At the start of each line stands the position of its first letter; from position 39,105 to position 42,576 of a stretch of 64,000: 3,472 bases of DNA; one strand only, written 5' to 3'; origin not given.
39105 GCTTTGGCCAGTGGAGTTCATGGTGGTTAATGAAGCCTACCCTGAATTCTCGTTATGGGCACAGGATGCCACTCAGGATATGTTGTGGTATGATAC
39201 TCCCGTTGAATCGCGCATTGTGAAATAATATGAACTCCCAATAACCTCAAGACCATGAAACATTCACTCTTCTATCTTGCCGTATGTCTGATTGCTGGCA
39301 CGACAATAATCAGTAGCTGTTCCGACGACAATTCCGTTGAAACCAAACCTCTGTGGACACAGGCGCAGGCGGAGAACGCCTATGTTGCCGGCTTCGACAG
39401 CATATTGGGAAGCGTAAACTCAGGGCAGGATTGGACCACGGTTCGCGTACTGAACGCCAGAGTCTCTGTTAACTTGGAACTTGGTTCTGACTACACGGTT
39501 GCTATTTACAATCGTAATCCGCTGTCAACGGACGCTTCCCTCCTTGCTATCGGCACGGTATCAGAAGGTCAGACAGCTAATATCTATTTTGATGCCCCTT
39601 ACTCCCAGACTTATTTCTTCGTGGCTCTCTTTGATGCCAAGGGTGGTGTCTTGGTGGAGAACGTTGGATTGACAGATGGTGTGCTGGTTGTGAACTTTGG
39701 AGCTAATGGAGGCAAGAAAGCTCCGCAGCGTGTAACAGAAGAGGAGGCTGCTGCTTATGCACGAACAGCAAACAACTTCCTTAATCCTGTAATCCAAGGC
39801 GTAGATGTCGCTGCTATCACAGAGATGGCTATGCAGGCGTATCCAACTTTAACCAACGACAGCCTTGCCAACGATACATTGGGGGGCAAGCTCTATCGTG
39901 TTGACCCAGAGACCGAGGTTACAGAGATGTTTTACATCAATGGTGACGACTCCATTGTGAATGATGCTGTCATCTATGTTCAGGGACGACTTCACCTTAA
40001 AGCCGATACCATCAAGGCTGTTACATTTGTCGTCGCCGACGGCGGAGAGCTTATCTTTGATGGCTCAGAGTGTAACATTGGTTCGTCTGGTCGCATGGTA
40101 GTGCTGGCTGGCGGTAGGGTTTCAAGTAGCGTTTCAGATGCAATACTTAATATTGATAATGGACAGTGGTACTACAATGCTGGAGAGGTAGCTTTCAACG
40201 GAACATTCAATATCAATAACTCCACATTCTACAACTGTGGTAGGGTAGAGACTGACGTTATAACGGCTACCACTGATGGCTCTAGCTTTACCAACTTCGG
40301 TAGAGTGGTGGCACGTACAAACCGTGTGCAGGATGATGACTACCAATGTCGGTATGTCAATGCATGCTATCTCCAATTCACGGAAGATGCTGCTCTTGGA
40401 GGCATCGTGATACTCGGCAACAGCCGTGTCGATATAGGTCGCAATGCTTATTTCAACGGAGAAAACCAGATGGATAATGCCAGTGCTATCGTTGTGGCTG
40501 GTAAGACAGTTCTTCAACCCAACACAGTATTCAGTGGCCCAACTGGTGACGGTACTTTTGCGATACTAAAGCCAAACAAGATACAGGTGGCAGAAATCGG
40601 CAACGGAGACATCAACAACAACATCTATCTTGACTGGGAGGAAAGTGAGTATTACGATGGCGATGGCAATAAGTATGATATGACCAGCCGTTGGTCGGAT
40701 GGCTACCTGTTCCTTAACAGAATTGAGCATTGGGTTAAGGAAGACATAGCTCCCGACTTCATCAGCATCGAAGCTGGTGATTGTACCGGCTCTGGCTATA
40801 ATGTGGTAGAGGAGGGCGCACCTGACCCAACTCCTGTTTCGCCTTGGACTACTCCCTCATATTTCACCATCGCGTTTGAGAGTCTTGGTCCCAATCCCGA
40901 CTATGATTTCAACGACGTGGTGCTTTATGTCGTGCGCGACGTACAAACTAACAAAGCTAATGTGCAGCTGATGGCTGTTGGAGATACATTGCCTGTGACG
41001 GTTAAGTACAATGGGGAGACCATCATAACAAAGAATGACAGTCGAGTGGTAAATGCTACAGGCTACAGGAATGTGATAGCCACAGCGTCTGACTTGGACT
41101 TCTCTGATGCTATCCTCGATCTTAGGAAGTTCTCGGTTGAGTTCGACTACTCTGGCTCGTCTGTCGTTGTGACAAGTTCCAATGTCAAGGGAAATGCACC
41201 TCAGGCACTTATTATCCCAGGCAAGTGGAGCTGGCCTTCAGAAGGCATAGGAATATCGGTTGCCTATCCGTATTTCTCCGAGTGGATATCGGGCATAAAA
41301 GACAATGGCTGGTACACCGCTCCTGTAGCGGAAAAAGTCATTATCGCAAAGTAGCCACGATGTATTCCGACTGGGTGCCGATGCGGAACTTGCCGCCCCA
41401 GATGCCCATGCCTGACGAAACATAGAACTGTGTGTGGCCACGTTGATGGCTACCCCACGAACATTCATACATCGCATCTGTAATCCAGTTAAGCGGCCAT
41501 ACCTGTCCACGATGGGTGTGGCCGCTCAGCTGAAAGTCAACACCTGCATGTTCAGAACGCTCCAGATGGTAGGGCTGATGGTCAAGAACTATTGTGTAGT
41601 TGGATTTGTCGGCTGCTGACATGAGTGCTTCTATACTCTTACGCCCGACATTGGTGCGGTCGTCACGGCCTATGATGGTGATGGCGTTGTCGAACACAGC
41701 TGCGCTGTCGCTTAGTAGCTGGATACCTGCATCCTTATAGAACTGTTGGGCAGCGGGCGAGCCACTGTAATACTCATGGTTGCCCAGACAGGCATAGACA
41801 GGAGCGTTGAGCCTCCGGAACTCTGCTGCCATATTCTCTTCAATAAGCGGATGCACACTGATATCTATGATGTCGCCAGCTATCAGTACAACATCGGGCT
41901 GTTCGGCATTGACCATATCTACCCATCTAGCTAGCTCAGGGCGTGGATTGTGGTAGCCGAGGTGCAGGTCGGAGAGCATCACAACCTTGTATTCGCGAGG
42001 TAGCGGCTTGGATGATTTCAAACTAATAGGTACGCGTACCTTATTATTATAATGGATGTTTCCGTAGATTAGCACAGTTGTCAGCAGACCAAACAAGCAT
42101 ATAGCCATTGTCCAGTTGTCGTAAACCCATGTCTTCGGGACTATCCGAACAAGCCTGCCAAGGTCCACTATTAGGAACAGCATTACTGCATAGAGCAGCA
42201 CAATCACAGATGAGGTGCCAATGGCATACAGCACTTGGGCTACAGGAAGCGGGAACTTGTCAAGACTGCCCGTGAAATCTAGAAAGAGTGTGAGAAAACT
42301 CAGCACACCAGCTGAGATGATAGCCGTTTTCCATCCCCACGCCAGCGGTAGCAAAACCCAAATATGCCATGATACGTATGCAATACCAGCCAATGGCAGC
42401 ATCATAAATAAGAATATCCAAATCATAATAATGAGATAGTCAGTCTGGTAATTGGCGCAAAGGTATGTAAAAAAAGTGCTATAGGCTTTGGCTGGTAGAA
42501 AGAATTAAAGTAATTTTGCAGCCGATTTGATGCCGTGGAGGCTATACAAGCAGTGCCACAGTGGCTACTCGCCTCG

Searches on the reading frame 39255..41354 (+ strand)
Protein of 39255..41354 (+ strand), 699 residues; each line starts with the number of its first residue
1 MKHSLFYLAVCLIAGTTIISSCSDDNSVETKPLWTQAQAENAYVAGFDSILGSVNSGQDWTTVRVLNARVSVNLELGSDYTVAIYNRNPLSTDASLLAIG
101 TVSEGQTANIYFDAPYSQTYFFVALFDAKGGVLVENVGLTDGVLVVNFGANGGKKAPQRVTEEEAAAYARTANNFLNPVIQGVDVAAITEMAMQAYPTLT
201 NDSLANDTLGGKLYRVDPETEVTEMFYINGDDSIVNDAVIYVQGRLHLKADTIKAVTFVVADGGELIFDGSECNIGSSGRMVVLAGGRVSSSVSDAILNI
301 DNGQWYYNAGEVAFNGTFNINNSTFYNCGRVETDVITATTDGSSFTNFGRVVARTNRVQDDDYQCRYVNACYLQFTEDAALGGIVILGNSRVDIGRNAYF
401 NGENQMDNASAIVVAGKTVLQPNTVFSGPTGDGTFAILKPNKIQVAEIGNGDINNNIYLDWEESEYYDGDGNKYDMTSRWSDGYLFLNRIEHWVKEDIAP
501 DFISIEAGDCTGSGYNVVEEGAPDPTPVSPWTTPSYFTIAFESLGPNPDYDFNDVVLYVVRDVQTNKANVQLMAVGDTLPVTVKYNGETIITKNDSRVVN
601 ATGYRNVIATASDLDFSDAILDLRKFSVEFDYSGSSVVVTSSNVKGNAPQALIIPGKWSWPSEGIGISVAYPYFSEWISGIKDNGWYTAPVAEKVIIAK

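Call 26: search_protein_families(library=pfam, proteins=[window:39255-41354:+], max_evalue=0.001)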
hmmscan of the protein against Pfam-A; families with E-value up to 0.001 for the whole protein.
window:39255-41354:+ (699 aa): 1 family
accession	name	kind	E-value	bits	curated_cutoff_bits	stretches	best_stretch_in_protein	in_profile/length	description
PF16130.10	DUF4842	-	2.3e-06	28.4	22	1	645-687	164-208/208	Domain of unknown function (DUF4842)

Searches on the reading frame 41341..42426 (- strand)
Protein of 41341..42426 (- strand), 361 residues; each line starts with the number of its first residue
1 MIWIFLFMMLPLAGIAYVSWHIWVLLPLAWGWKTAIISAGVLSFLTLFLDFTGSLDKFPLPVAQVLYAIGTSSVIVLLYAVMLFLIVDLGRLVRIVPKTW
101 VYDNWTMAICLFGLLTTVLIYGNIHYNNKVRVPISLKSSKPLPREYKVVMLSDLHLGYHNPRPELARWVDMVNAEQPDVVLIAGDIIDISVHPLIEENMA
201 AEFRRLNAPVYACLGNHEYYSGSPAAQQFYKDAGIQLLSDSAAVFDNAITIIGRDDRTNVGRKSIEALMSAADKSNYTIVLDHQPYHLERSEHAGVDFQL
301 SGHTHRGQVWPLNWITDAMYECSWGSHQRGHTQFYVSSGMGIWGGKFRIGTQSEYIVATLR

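Call 26: search_protein_families(library=pfam, proteins=[window:41341-42426:-], max_evalue=0.001)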
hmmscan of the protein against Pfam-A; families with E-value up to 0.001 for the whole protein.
window:41341-42426:- (361 aa): 2 families
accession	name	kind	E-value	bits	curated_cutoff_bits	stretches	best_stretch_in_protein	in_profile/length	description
PF00149.33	Metallophos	-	4.8e-17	63.5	21.5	1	147-306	2-190/191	Calcineurin-like phosphoesterase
PF12850.12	Metallophos_2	-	2e-07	31.6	27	1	147-308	2-120/154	Calcineurin-like phosphoesterase superfamily domain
